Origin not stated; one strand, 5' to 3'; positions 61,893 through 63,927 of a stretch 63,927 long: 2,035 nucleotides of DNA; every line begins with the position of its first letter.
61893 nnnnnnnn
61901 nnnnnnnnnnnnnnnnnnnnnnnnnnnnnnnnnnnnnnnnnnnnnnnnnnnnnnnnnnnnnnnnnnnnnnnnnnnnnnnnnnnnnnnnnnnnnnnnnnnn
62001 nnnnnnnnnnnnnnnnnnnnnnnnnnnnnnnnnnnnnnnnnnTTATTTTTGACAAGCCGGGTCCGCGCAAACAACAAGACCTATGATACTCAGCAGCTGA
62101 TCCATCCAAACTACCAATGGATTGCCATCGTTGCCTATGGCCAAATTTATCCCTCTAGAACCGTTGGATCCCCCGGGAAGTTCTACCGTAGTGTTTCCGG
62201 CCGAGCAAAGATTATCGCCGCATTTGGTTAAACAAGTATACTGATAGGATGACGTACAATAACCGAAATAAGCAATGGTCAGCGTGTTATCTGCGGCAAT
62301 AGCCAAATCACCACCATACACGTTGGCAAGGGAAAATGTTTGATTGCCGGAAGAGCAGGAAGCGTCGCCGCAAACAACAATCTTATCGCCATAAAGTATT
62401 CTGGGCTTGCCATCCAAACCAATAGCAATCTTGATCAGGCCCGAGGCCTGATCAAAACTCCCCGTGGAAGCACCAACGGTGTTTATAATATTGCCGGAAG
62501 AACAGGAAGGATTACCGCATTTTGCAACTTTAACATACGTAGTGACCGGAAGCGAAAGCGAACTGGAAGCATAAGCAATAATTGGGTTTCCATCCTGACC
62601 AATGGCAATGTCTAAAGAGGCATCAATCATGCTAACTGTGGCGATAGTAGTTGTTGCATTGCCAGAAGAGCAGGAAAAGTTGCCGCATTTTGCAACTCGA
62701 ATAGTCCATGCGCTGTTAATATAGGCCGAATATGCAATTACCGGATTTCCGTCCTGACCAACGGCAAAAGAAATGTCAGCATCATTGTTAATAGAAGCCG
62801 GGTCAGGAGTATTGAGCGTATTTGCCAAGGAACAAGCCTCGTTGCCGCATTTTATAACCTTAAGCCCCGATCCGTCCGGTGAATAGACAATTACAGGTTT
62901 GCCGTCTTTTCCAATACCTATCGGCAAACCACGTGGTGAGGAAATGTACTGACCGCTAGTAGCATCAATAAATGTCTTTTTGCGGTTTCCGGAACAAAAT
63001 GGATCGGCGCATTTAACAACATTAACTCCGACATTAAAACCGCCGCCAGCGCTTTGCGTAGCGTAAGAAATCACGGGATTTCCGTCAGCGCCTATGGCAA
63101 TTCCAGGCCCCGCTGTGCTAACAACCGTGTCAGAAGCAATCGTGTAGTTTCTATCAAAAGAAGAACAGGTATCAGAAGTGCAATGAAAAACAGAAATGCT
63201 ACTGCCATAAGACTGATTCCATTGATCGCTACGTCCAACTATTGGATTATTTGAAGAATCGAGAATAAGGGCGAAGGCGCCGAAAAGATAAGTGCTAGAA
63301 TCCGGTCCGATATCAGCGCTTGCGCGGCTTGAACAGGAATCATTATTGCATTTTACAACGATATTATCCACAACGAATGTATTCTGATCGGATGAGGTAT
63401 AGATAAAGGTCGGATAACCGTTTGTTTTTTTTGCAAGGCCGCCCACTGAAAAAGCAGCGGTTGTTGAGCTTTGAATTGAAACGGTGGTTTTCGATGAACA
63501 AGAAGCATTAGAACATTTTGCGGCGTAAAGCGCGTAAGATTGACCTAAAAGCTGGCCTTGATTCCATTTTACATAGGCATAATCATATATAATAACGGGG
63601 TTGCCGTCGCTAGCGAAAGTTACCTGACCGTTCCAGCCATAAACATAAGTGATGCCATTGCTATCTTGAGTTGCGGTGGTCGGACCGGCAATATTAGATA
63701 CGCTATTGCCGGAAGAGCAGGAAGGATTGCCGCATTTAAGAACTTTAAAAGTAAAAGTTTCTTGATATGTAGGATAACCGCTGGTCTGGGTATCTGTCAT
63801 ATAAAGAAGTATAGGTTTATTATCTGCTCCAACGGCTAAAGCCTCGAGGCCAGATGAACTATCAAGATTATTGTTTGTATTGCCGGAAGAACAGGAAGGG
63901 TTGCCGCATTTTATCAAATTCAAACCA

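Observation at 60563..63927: Large C-x4-C repeat (propeller-like) protein translationally coupled to three minor-pilin-like genes: candidate pilus-tip adhesin analogous to PilY1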

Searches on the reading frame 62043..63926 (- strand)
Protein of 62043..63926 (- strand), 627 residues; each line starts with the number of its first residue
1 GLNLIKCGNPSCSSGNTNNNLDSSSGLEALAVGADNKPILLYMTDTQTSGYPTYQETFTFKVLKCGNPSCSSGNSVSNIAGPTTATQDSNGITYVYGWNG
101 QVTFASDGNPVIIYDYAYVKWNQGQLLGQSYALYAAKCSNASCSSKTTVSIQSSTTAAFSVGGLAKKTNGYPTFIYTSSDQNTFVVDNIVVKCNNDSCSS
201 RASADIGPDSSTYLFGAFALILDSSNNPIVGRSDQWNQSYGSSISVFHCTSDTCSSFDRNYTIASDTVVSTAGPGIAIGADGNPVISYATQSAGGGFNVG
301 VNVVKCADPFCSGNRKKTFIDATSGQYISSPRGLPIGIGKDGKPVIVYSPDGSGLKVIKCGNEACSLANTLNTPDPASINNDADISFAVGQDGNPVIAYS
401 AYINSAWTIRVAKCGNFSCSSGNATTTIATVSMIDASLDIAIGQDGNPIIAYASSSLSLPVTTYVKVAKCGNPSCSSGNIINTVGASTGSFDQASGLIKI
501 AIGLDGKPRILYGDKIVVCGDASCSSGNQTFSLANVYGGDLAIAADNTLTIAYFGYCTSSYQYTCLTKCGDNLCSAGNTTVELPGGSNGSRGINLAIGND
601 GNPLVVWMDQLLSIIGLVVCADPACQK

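Call 6: search_protein_families(library=pfam, proteins=[window:62043-63926:-], max_evalue=0.01)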
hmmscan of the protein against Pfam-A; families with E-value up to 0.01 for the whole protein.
window:62043-63926:- (627 aa): 0 families

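Call 7: search_protein_families(library=ncbifam, proteins=[window:62043-63926:-], max_evalue=0.01)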
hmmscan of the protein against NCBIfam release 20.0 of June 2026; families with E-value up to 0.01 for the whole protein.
window:62043-63926:- (627 aa): 1 family
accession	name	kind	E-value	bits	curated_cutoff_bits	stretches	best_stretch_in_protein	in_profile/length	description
NF052348.1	beta_propeller_lectin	domain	0.0024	17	200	0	337-455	110-228/337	beta propeller lectin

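Call 9: find_homologous_proteins(query=window:62046-63926:-, max_evalue=0.001)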
Query window:62046-63926:- (627 aa): 509 proteins with E <= 0.001 among 8000 candidates; the best 120 are listed.
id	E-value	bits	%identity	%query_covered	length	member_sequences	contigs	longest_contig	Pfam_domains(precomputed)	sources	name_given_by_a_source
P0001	0.0e+0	1300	100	93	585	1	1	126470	-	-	-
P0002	9.7e-76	274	41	56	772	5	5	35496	PF16403.12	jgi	jgi:predicted regulator of Ras-like GTPase activity (Roadblock/LC7/MglB family)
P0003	3.1e-75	272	35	56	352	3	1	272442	PF09151.17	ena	-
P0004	6.9e-74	267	35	59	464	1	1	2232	-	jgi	-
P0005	2.0e-73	266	32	59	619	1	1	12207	-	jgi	jgi:hypothetical protein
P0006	7.7e-73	264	33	56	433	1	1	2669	-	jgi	jgi:hypothetical protein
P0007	1.8e-71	260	36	58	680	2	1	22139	PF09151.17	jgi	jgi:hypothetical protein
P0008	7.5e-71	257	35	59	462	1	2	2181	-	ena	-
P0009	1.5e-70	256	40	53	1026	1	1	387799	-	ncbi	-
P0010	8.2e-70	254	36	56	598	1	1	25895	-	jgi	jgi:hypothetical protein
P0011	5.2e-68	248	35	56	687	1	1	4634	-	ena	-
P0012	7.0e-68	248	37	56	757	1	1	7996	PF01839.30,PF17963.8,PF13517.13,PF09151.17,PF05345.19,PF18911.7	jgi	jgi:hypothetical protein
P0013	9.1e-68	247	36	62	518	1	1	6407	-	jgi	jgi:hypothetical protein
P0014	2.6e-66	242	37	56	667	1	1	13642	-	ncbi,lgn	-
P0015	1.8e-63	233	36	56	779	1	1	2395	-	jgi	jgi:hypothetical protein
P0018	1.3e-57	214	26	100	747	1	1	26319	PF15892.12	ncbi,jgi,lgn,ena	-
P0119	1.9e-42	164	34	56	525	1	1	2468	PF07963.18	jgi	jgi:prepilin-type N-terminal cleavage/methylation domain-containing protein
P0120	2.2e-42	163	36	56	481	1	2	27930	-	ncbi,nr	ncbi:MAG: hypothetical protein HYW78_03600 [Parcubacteria group bacterium]|nr:hypothetical protein [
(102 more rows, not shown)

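Call 10: search_solved_structures(query=window:62046-63926:-, max_evalue=1)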
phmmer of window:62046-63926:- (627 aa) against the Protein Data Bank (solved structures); distinct sequences matched with E-value up to 1: 0.

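Call 11: find_encoding_contigs(protein=P0001, flank=10000, max_places=4)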
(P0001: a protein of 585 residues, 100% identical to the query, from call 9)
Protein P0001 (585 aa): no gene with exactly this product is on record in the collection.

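Call 25: search_protein_families(library=pfam, proteins=[P0003, P0018, P0119, P0120, P0002, P0012, P0007], max_evalue=0.01)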
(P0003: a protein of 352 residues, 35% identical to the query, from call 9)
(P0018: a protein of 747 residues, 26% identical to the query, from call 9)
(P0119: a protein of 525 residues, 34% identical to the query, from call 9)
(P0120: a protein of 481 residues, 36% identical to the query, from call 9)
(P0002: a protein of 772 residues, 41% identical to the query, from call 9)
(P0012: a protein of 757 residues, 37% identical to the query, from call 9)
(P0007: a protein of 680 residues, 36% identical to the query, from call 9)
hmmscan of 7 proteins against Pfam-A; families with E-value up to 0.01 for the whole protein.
P0003 (352 aa): 1 family
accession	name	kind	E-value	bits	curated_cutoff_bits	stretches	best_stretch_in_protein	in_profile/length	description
PF09151.16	DUF1936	-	7.6e-07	29.2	25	0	81-95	18-32/34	Domain of unknown function (DUF1936)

P0018 (747 aa): 1 family
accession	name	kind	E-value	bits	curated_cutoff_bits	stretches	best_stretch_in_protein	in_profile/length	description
PF15892.11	BNR_4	-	1.2e-11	44.9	27.3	0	498-532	222-255/272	BNR repeat-containing family member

P0119 (525 aa): 1 family
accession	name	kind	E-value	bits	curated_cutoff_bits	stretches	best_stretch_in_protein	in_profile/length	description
PF07963.17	N_methyl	-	5.7e-06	26.1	21.2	1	22-43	5-26/27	Prokaryotic N-terminal methylation motif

P0120 (481 aa): 0 families

P0002 (772 aa): 1 family
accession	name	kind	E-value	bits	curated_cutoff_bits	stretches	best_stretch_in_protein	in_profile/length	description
PF16403.11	Bact_surface_Ig-like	-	4.3e-11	43.1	27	1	638-717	1-71/71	Bacterial surface protein, Ig-like domain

P0012 (757 aa): 7 families
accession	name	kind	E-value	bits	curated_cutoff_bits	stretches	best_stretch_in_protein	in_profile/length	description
PF05345.18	He_PIG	-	9e-26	90.6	24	2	374-462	1-96/96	Putative Ig domain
PF13517.12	FG-GAP_3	-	3.5e-16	60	26.9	3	615-678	1-61/61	FG-GAP-like repeat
PF01839.29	FG-GAP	-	2.4e-14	53.2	22.1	0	562-575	8-21/37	FG-GAP repeat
PF17963.7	Big_9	-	2.1e-08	35.4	23.6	1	373-460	2-89/89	Bacterial Ig domain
PF18911.6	PKD_4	-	3.2e-07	30.8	27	1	373-460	2-84/85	PKD domain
PF09151.16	DUF1936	-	4.5e-06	26.7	25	0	151-161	20-30/34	Domain of unknown function (DUF1936)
PF24908.1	Ig_SIBA-E_2nd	-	0.0099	16.5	27.8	0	385-459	10-86/117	Integrin beta-like protein A-E, second Ig-like domain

P0007 (680 aa): 1 family
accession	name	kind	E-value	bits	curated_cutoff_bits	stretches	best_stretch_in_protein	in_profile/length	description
PF09151.16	DUF1936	-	8.2e-08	32.3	25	0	511-523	18-30/34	Domain of unknown function (DUF1936)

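Call 41: search_protein_families(library=ncbifam, proteins=[P0003, P0018, P0119, P0120], max_evalue=0.01)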
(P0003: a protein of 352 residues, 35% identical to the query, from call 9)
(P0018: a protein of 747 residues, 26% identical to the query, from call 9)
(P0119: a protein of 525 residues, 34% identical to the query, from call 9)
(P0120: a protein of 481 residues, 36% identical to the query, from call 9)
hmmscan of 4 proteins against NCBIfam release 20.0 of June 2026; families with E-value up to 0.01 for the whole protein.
P0003 (352 aa): 1 family
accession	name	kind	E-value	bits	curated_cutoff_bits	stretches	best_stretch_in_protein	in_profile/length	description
NF007410.2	PRK09946.1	equivalog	0.0073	15.9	300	0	210-251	214-255/269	protein YdhT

P0018 (747 aa): 0 families

P0119 (525 aa): 7 families
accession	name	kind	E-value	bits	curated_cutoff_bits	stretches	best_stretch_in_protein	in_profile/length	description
TIGR02532.1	IV_pilin_GFxxxE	domain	5.6e-06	26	16.3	1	22-40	2-20/24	prepilin-type N-terminal cleavage/methylation domain-containing protein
TIGR01710.1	typeII_sec_gspG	equivalog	8.3e-05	22.6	88.85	1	22-87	1-64/134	type II secretion system major pseudopilin GspG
NF041013.1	T4P_ComGE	equivalog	0.0011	19.1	49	1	22-54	4-37/83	competence type IV pilus minor pilin ComGE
TIGR01708.2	typeII_sec_gspH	equivalog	0.002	18.1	80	1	22-48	2-28/169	type II secretion system minor pseudopilin GspH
TIGR01707.1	gspI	equivalog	0.0021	18.5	44.35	1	23-58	1-36/101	type II secretion system minor pseudopilin GspI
NF007862.0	PRK10574.1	equivalog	0.0023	18.1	138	1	21-62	4-45/145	prepilin peptidase-dependent pilin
NF007800.0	PRK10506.1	equivalog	0.0069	16.2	158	0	19-54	6-41/163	prepilin peptidase-dependent protein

P0120 (481 aa): 0 families

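Call 78: predict_structure(alignment_id=A4)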
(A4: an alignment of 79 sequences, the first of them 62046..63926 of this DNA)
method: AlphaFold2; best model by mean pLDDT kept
length: 627 residues; sequences in the alignment: 79
mean_pLDDT: 67.6   pTM: 0.67
mean pLDDT of the five models: 67.6, 67.5, 67.3, 67.0, 65.7
residues with pLDDT >= 90: 253; 70-90: 87; 50-70: 38; < 50: 249
segments of 3 or more residues with pLDDT < 50: 1-28, 42-186, 188-251, 255-259
pLDDT, mean of each block of 10 residues (from residue 1): 41 40 44 52 40 31 32 31 39 39 42 37 34 32 38 32 29 31 44 42 28 26 36 29 32 46 57 91 95 78 94 89 69 87 94 91 95 89 91 96 92 97 97 85 98 90 94 98 89 70 96 95 97 90 94 87 92 93 82 93 93 90 92
secondary structure, 60 per line:
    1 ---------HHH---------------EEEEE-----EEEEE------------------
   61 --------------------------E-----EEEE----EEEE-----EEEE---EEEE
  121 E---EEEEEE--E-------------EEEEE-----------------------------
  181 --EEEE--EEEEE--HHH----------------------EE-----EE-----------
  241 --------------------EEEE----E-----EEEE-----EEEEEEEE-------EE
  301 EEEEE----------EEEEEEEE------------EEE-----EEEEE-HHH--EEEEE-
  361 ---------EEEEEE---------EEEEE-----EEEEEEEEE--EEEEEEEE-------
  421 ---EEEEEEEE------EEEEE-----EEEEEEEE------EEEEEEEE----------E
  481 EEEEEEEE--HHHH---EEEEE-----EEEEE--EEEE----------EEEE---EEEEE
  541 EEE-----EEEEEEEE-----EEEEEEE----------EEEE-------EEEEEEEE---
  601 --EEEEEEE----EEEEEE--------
elements in order: E28-32 E38-42 E93-96 E101-104 E110-113 E117-121 E125-130 E147-151 E183-186 E189-193 E261-264 E275-278 E284-291 E299-305 E316-323 E336-338 E344-348 E355-359 E370-375 E385-389 E395-403 E406-413 E424-431 E438-442 E448-455 E462-469 E480-488 H491-494 E498-502 E508-512 E515-518 E529-532 E536-543 E549-556 E562-568 E579-582 E590-597 E603-609 E614-619
